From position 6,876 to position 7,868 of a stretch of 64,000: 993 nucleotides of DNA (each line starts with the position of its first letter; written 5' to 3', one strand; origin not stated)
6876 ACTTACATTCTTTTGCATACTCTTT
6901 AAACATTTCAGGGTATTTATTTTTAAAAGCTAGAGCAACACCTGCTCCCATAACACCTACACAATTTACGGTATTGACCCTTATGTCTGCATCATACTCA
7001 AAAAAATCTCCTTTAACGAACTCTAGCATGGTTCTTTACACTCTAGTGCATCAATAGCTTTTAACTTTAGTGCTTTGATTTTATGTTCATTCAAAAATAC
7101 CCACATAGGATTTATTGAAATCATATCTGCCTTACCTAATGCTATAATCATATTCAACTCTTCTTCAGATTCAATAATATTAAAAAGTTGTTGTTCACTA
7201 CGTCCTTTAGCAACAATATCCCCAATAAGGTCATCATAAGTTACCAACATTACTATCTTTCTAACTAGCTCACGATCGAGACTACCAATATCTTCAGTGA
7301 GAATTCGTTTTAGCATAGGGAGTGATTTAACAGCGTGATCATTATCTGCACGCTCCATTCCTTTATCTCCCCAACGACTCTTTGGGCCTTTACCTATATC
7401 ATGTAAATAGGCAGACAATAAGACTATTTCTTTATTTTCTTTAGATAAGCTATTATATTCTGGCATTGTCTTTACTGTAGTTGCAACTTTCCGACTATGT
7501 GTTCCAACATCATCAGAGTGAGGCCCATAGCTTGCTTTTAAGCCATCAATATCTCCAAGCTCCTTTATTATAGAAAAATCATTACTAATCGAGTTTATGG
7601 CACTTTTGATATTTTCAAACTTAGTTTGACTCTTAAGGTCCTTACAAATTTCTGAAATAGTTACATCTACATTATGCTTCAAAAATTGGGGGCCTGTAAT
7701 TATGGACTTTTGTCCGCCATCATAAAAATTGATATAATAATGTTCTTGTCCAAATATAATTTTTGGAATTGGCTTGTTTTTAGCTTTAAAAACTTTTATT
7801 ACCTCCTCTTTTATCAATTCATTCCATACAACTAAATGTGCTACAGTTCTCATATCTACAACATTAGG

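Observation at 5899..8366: DarTG toxin-antitoxin/defence module in which DarT carries a C-terminal HD phosphohydrolase domain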

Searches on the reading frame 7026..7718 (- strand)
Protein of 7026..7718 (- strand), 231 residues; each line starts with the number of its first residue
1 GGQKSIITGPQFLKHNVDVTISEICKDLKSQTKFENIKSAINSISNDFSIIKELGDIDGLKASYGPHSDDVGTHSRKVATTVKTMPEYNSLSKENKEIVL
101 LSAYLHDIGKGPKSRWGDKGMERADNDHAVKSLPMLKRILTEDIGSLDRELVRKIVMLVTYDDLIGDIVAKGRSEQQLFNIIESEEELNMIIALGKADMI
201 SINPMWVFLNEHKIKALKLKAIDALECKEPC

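Call 25: find_homologous_proteins(query=window:7026-7718:-, max_evalue=0.001)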
Query seq(231 aa) (231 aa): 37 proteins with E <= 0.001 among 406 candidates.
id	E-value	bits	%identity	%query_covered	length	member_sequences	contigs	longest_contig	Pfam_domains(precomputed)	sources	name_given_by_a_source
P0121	3.2e-86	307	63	99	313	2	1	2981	PF01966.29,PF14487.13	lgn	-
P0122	9.8e-81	289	61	93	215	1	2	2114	PF01966.29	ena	-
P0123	1.9e-72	262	59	93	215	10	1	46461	PF01966.29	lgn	-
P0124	1.0e-68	249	54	96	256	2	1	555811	-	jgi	-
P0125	1.0e-66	243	51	98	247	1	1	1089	-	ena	-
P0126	1.0e-66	243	52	96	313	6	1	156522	PF01966.29,PF14487.13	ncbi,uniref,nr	ncbi:DarT ssDNA thymidine ADP-ribosyltransferase family protein [Citrobacter freundii]|uniref:DarT s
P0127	2.4e-65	238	50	97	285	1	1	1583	PF01966.29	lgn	-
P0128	2.9e-64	235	50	98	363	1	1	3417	PF01966.29,PF14487.13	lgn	-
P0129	1.1e-63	233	51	96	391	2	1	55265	PF14487.13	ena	-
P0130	1.6e-63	232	52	96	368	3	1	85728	PF01966.29,PF14487.13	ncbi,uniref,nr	ncbi:hypothetical protein AFK76_09965 [Idiomarina zobellii]|uniref:DarT domain-containing protein n=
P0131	5.1e-62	228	48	96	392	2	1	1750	PF01966.29,PF14487.13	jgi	jgi:hypothetical protein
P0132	9.9e-61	223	51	96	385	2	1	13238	PF01966.29,PF14487.13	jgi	-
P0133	1.7e-60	223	66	67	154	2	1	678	PF01966.29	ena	-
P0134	2.5e-58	216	48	97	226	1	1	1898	-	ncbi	ncbi:HD domain-containing protein, partial [Vibrio cyclitrophicus]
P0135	6.7e-58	214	49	97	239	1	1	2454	PF01966.29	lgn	-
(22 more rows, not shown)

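Call 39: search_protein_representatives(alignment_id=A2)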
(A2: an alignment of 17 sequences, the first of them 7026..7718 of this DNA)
Query: 17 sequences, 233 profile positions. Proteins with E-value up to 0.001 (for the whole library): 1011; up to 1e-10: 116; up to 1e-30: 72. The best 150 are listed.
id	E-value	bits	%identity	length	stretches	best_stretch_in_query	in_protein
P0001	4.7e-98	343.9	-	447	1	4-232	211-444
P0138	6.4e-96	336.9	-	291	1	1-232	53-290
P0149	1.6e-86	306.2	-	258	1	3-229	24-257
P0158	1.8e-86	306.0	-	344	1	3-231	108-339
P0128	1.0e-85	303.5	-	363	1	1-230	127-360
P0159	1.1e-76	274.0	-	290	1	5-228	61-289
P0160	6.9e-76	271.4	-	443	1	3-229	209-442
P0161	1.6e-75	270.2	-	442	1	2-231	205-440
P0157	1.6e-75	270.1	-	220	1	12-231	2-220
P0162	1.6e-75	270.1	-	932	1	4-226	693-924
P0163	2.5e-74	266.2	-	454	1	5-230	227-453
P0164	7.3e-71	254.9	-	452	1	3-227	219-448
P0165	4.6e-70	252.3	-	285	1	2-230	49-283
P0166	5.8e-70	252.0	-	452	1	8-230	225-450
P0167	1.6e-69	250.6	-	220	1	18-229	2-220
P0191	9.2e-58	212.0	-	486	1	2-213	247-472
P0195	1.6e-56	208.0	-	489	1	4-211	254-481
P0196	5.9e-56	206.1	-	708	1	8-223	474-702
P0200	1.4e-54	201.7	-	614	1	7-215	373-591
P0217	8.8e-37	143.4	-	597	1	2-147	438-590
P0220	2.4e-35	138.7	-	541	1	15-228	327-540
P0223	6.2e-33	130.8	-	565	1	19-228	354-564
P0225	1.3e-28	116.6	-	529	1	28-227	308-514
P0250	3.8e-14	69.3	-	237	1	36-230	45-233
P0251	6.6e-14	68.5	-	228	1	53-219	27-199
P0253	1.6e-13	67.3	-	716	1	53-208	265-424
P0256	2.8e-12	63.2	-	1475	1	67-209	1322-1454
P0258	3.9e-12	62.7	-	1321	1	61-207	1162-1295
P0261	7.4e-12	61.8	-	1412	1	61-209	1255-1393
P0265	2.2e-11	60.3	-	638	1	74-212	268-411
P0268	1.2e-10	57.9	-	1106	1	47-212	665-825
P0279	9.0e-10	55.0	-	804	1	70-206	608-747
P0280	1.1e-09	54.7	-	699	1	53-212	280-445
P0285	2.1e-09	53.8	-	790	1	24-209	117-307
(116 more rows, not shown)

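Call 40: search_protein_families(library=pfam, proteins=[P0162, P0196, P0200, P0217, P0220, P0223, P0225, P0191, P0195, P0253], max_evalue=0.001)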
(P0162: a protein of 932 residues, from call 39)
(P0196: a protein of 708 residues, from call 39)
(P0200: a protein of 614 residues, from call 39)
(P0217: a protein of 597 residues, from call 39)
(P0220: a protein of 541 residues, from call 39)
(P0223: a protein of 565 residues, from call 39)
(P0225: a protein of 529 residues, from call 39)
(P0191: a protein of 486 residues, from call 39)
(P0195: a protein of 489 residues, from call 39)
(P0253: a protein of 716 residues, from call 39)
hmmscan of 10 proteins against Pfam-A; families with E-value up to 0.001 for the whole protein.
P0162 (932 aa): 5 families
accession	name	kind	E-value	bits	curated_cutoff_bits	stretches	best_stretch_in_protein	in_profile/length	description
PF14487.12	DarT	-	4.2e-47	160.9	22.5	1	494-692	1-200/201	ssDNA thymidine ADP-ribosyltransferase, DarT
PF23598.1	LRR_14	-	1.3e-44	152.9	40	5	279-362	42-123/353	Leucine-rich repeat region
PF13855.12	LRR_8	-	3e-32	110.6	27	6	91-146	2-59/61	Leucine rich repeat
PF12799.13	LRR_4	-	2.7e-23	81.9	27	2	175-213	2-43/44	Leucine Rich repeats (2 copies)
PF00560.39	LRR_1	-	4.2e-12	44.2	20.6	0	198-219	1-23/23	Leucine Rich Repeat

P0196 (708 aa): 2 families
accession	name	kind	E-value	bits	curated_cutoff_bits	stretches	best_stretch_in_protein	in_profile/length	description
PF14487.12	DarT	-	4.9e-38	131.3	22.5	1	241-429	1-190/201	ssDNA thymidine ADP-ribosyltransferase, DarT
PF01966.28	HD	-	0.00012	22.7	22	0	557-613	16-70/116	HD domain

P0200 (614 aa): 2 families
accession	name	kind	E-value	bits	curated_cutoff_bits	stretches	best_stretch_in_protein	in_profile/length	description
PF14487.12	DarT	-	1.8e-34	119.7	22.5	1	149-349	1-200/201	ssDNA thymidine ADP-ribosyltransferase, DarT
PF01966.28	HD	-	8.7e-05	23.2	22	0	446-489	2-43/116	HD domain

P0217 (597 aa): 5 families
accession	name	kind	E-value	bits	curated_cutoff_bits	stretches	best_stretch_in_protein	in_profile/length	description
PF08238.18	Sel1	-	2.4e-48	161.3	30.7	5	137-171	2-36/36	Sel1 repeat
PF14487.12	DarT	-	2.5e-41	142.1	22.5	1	245-436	1-197/201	ssDNA thymidine ADP-ribosyltransferase, DarT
PF22531.2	DUF7002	-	7.2e-05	22.9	27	1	244-293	3-51/195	Family of unknown function (DUF7002)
PF01966.28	HD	-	0.00041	21.1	22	1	520-560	3-40/116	HD domain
PF23310.1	TPR_27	-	0.00046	20.3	27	0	121-149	46-74/110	Plant tetratrico peptide repeats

P0220 (541 aa): 1 family
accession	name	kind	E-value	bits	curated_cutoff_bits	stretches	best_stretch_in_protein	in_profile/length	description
PF14487.12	DarT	-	2.3e-46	158.5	22.5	1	13-206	1-194/201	ssDNA thymidine ADP-ribosyltransferase, DarT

P0223 (565 aa): 1 family
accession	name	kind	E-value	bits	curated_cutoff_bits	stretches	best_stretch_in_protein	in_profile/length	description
PF14487.12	DarT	-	3.9e-46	157.7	22.5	1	13-204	1-193/201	ssDNA thymidine ADP-ribosyltransferase, DarT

P0225 (529 aa): 2 families
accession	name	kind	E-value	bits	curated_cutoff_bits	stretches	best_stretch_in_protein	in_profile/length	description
PF14487.12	DarT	-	5.9e-50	170.2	22.5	1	13-213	1-200/201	ssDNA thymidine ADP-ribosyltransferase, DarT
PF22531.2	DUF7002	-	0.0006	19.9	27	0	11-39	2-30/195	Family of unknown function (DUF7002)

P0191 (486 aa): 4 families
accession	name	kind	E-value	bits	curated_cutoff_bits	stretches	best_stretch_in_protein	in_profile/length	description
PF14487.12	DarT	-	4.9e-46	157.4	22.5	1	54-248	1-200/201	ssDNA thymidine ADP-ribosyltransferase, DarT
PF01966.28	HD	-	2.7e-06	28.1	22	1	327-424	1-92/116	HD domain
PF22531.2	DUF7002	-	8.1e-05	22.7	27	1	53-132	3-78/195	Family of unknown function (DUF7002)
PF24391.1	HD-CE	-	0.00022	21.5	27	0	381-436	9-65/263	HD-CE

P0195 (489 aa): 3 families
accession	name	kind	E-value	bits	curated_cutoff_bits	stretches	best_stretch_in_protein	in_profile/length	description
PF14487.12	DarT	-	1e-36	127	22.5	1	47-241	1-200/201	ssDNA thymidine ADP-ribosyltransferase, DarT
PF01966.28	HD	-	3.3e-05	24.6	22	1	362-428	23-85/116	HD domain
PF24391.1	HD-CE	-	0.00012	22.3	27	0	341-378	11-51/263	HD-CE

P0253 (716 aa): 1 family
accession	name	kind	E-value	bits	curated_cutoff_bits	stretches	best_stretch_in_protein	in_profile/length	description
PF01966.28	HD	-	5.8e-08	33.5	22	1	289-381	2-90/116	HD domain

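Call 46: predict_structure(alignment_id=A2)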
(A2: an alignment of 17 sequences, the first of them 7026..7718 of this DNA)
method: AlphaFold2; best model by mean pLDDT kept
length: 231 residues; sequences in the alignment: 17
mean_pLDDT: 93.5   pTM: 0.91
mean pLDDT of the five models: 93.5, 93.2, 93.0, 92.6, 91.8
residues with pLDDT >= 90: 197; 70-90: 24; 50-70: 6; < 50: 4
segments of 3 or more residues with pLDDT < 50: 1-3
pLDDT, mean of each block of 10 residues (from residue 1): 59 95 94 96 98 98 87 98 98 98 98 92 91 98 95 98 96 93 97 98 95 98 86 41
secondary structure, 60 per line:
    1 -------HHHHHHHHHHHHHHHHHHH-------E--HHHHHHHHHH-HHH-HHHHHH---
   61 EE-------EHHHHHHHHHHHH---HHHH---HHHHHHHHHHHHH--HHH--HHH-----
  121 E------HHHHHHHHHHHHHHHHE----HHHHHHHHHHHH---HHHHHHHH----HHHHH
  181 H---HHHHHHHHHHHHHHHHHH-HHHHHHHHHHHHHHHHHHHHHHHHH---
elements in order: H8-26 H37-46 H52-57 H71-82 H86-89 H93-105 H128-143 H149-160 H164-171 H176-181 H185-202 H204-228

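Call 52: search_solved_structures(query=A2, max_evalue=1, show_alignments=3)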
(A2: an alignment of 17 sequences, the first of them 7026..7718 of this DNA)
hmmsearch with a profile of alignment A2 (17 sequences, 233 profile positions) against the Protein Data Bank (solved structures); distinct sequences matched with E-value up to 1: 9.
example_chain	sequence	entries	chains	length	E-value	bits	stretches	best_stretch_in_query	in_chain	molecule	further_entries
9mr6_A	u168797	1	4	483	0.02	17.8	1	74-146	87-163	HD domain-containing protein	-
2qup_A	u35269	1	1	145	0.074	16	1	24-103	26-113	BH1478 protein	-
2o6i_A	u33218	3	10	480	0.085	15.8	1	71-132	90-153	HD domain protein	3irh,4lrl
4r8z_A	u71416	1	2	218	0.19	14.6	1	54-114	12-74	Cyclic di-GMP phosphodiesterase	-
2hek_A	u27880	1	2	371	0.29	14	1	78-119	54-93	Hypothetical protein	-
2q14_A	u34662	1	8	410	0.37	13.7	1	97-146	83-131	Phosphohydrolase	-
7egs_A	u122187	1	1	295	0.56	13.1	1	141-211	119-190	DNA-directed RNA polymerase subunit beta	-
4mcw_A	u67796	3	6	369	0.56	13.1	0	76-114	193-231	Metal dependent phosphohydrolase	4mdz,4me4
3lti_A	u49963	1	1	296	0.56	13.1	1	141-211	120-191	DNA-directed RNA polymerase subunit beta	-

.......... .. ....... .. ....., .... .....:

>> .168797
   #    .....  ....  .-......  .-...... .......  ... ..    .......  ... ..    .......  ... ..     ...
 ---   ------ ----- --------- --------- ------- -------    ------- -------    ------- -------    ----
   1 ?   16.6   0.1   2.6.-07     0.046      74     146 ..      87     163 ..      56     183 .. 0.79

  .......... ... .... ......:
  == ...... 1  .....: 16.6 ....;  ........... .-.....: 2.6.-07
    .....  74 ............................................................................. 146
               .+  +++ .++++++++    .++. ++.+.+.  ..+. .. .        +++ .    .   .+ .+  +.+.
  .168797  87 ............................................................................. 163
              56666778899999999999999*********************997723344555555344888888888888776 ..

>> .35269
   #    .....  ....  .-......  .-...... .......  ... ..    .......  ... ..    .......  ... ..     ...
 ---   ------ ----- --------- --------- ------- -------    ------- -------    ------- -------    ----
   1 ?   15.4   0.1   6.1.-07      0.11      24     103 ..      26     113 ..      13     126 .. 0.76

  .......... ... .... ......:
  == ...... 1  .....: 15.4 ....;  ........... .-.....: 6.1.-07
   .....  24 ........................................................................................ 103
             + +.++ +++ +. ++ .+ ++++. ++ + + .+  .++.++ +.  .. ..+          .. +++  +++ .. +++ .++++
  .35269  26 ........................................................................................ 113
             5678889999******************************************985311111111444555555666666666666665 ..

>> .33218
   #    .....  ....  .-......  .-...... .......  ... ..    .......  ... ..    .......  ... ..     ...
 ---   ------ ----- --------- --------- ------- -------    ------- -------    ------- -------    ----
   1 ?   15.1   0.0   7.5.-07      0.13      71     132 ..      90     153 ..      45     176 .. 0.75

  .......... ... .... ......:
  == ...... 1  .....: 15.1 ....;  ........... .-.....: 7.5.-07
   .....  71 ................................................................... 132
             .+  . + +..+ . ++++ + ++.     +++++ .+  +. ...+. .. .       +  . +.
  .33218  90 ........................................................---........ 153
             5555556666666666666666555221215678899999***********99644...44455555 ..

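Call 59: search_protein_families(library=pfam, proteins=[P0256, P0258, P0261, P0265, P0268, P0279, P0280, P0285, P0250, P0251], max_evalue=0.001)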
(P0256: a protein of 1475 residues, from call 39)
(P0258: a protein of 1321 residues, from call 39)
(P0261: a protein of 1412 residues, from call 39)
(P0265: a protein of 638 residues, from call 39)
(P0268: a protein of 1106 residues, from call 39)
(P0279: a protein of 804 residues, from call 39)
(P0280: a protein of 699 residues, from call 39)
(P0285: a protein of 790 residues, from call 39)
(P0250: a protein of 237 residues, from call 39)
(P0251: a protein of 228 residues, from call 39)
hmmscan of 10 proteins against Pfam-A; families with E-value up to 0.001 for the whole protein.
P0256 (1475 aa): 1 family
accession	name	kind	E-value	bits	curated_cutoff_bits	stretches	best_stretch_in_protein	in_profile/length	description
PF01966.28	HD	-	5e-05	24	22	1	1332-1411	3-85/116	HD domain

P0258 (1321 aa): 1 family
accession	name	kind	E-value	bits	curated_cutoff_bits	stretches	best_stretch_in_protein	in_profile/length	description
PF01966.28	HD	-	0.00013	22.7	22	1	1179-1259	4-90/116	HD domain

P0261 (1412 aa): 1 family
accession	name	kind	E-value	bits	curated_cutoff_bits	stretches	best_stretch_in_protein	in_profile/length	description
PF01966.28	HD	-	6.4e-07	30.1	22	1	1272-1316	3-45/116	HD domain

P0265 (638 aa): 1 family
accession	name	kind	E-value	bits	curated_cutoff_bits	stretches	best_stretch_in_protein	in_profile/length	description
PF01966.28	HD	-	6.4e-07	30.1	22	1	287-368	20-93/116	HD domain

P0268 (1106 aa): 1 family
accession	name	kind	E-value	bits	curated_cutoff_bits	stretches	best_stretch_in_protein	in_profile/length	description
PF01966.28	HD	-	2.3e-08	34.8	22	1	705-786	9-92/116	HD domain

P0279 (804 aa): 1 family
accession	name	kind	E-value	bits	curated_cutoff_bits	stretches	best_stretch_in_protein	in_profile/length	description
PF01966.28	HD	-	1.2e-07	32.5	22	1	614-746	2-114/116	HD domain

P0280 (699 aa): 1 family
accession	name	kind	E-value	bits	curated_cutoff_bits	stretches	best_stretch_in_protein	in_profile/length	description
PF01966.28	HD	-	0.00023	21.9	22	1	304-393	2-87/116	HD domain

P0285 (790 aa): 0 families

P0250 (237 aa): 1 family
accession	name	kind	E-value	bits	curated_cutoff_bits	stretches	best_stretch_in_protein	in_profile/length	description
PF01966.28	HD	-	1.6e-06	28.9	22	1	90-202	10-111/116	HD domain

P0251 (228 aa): 1 family
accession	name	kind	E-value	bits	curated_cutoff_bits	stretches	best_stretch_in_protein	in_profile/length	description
PF01966.28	HD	-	6.9e-09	36.4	22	1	52-183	2-113/116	HD domain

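Call 82: find_encoding_contigs(protein=P0123, flank=5000, max_places=2)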
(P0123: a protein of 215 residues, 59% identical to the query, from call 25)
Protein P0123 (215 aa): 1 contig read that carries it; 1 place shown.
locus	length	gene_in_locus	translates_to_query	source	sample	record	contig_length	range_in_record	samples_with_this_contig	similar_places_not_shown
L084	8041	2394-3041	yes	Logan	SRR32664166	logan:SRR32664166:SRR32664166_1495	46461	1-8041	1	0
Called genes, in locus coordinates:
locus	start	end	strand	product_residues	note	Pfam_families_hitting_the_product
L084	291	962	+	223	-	PF06992:Phage_lambda_P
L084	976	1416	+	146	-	-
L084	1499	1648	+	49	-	-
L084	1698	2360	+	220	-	PF14487:DarT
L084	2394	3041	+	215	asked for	PF01966:HD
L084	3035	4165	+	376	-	PF01661:Macro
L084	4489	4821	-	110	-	-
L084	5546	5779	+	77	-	PF06183:DinI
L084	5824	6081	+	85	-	-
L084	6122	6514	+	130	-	PF01726:LexA_DNA_bind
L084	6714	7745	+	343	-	PF06147:DUF968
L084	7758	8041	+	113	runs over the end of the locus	PF06530:Phage_antitermQ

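Call 86: search_protein_families(library=pfam, alignment_id=A2, max_evalue=0.1)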
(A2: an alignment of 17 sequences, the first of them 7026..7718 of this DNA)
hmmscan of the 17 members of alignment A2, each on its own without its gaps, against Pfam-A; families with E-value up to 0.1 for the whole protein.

A. member 1, window:7026-7718:- (231 aa): 1 family
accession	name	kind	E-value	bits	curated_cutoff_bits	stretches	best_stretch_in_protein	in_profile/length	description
PF01966.28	HD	-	5.7e-09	36.7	22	1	72-157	2-83/116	HD domain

B. families by the number of members that match (of 17 scanned): 11 families
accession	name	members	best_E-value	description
PF01966.28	HD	17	3.7e-11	HD domain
PF24391.1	HD-CE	7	0.0017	HD-CE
PF14487.12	DarT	2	0.0042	ssDNA thymidine ADP-ribosyltransferase, DarT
PF22132.1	TilS-like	1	0.0044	TilS-like substrate binding domain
PF05659.16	RPW8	1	0.0061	Arabidopsis broad-spectrum mildew resistance protein RPW8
PF01452.22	Rota_NSP4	1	0.012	Rotavirus non structural protein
PF21447.3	Ppx-GppA_III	1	0.017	Ppx/GppA phosphatase, domain III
PF14128.11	DUF4295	1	0.057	Domain of unknown function (DUF4295)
PF09372.15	PRANC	1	0.07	PRANC domain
PF22766.2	ZW10_C2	1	0.08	ZW10 C-terminal helical domain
PF00685.33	Sulfotransfer_1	1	0.095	Sulfotransferase domain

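Call 97: fold_search(model_id=the predicted structure, library=pdb)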
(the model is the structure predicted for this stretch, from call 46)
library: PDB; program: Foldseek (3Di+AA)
matches with E <= 10: 856; with E <= 0.001: 0
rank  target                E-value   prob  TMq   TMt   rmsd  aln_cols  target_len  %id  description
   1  5bq9_A                2.9e-02  0.72  0.26  0.16  19.0       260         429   12  Crystal structure of uncharacterized protein lpg1496 Legionella pneumophila subsp. pneumophila (released 2015-06-10)
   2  5bu1                  3.2e-02  0.51  0.22  0.19  18.3       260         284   15  Structure of the truncated C-terminal domain of lpg1496 from Legionella pneumophila (released 2015-08-26)
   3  3wfr_G                4.1e-02  1.00  0.51  0.28   8.3       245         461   17  tRNA processing enzyme complex 2 (released 2014-01-01)
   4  5bu0_B                4.9e-02  0.47  0.23  0.19  18.0       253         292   12  Structure of the C-terminal domain of lpg1496 from Legionella pneumophila (released 2015-08-26)
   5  5bu0_A                5.2e-02  0.41  0.21  0.18  18.1       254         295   14  Structure of the C-terminal domain of lpg1496 from Legionella pneumophila (released 2015-08-26)
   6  5g2b_B                5.4e-02  0.92  0.36  0.27  14.7       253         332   13  Crystal structure of T. brucei PDE-B1 catalytic domain with inhibitor NPD-008 (released 2017-11-29)
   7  5bu2_B                5.4e-02  0.35  0.21  0.18  18.7       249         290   13  Structure of the C-terminal domain of lpg1496 from Legionella pneumophila in complex with nucleotide (released 2015-08-26)
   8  5bq9_B                5.9e-02  0.57  0.25  0.15  18.3       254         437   13  Crystal structure of uncharacterized protein lpg1496 Legionella pneumophila subsp. pneumophila (released 2015-06-10)
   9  5t8b                  7.1e-02  0.41  0.23  0.19  18.5       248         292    9  Crystal structure of lpg1496 under 350 MPa (released 2017-08-16)
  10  5bu2_D                7.1e-02  0.38  0.23  0.19  18.7       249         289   12  Structure of the C-terminal domain of lpg1496 from Legionella pneumophila in complex with nucleotide (released 2015-08-26)
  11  7dr6_D                7.1e-02  0.13  0.14  0.15  23.6       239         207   13  PA28alpha-beta in complex with immunoproteasome (released 2021-01-20)
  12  5bu2_A                7.8e-02  0.30  0.21  0.18  18.8       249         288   14  Structure of the C-terminal domain of lpg1496 from Legionella pneumophila in complex with nucleotide (released 2015-08-26)
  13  8jgx_B                9.0e-02  0.99  0.36  0.18   8.0       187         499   11  Crystal structure of Acinetobacter baumannii exopolyphosphatase (released 2024-05-15)
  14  6ivx_E                9.4e-02  0.13  0.15  0.15  18.2       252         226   11  Discovery of the Second Generation ROR gamma Inhibitors Composed of an Azole Scaffold. (released 2019-03-06)
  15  5q0k_A                1.0e-01  0.28  0.19  0.19  16.2       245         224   10  Ligand binding to FARNESOID-X-RECEPTOR (released 2017-07-05)
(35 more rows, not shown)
